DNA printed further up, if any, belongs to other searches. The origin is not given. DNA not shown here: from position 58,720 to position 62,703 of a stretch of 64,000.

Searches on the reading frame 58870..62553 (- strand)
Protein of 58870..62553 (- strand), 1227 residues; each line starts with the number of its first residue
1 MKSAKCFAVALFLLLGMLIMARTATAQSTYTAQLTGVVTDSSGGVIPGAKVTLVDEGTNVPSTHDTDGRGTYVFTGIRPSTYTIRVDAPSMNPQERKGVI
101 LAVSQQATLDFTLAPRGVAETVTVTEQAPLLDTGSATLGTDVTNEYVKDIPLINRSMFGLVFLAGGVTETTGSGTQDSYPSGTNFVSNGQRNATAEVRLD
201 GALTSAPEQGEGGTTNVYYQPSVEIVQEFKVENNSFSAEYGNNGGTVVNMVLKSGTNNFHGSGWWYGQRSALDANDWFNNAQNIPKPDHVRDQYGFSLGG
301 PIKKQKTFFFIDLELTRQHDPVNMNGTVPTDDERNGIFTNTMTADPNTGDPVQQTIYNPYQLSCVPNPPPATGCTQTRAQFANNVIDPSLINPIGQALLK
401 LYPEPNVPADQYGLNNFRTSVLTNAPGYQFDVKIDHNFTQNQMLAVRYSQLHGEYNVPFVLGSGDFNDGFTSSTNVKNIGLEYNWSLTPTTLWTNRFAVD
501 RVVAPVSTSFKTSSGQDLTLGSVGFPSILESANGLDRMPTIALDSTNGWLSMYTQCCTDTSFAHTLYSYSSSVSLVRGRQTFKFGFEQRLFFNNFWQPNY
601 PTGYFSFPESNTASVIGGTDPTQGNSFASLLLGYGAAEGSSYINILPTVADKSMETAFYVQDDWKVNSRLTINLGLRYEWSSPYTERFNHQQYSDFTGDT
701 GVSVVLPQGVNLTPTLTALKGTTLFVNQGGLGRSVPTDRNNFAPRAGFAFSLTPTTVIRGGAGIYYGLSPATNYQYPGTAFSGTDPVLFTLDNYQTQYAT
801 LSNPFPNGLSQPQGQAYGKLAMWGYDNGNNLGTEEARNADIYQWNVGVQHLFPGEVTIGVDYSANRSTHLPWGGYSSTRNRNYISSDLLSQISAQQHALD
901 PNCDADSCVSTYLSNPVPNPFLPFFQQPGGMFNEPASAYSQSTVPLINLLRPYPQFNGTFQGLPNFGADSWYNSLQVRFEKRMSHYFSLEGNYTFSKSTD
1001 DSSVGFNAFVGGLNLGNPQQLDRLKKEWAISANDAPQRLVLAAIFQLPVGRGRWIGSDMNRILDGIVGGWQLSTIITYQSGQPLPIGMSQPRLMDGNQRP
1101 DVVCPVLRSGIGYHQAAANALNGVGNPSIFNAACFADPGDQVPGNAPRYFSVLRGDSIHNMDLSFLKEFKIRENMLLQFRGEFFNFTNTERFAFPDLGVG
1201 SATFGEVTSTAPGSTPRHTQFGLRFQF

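Call 40: search_protein_families(library=pfam, proteins=[window:58870-62553:-], max_evalue=0.00001)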
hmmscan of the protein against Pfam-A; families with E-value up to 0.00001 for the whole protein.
window:58870-62553:- (1227 aa): 5 families
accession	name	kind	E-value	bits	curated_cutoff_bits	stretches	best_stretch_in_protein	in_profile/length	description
PF25183.1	OMP_b-brl_4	-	6.1e-194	647.3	30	1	251-1220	1-838/838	Outer membrane beta barrel domain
PF13620.12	CarboxypepD_reg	-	5.8e-19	68.7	32.3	1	33-113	1-81/82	Carboxypeptidase regulatory-like domain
PF17210.9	SdrD_B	-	1.5e-06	28.8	29.7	1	41-90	19-68/112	SdrD B-like domain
PF02369.22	Big_1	-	4.6e-06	27.1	34.9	0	23-88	10-80/93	Bacterial Ig-like domain (group 1)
PF00593.30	TonB_dep_Rec_b-barrel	-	6.7e-06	26.7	27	1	441-782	14-261/436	TonB dependent receptor-like, beta-barrel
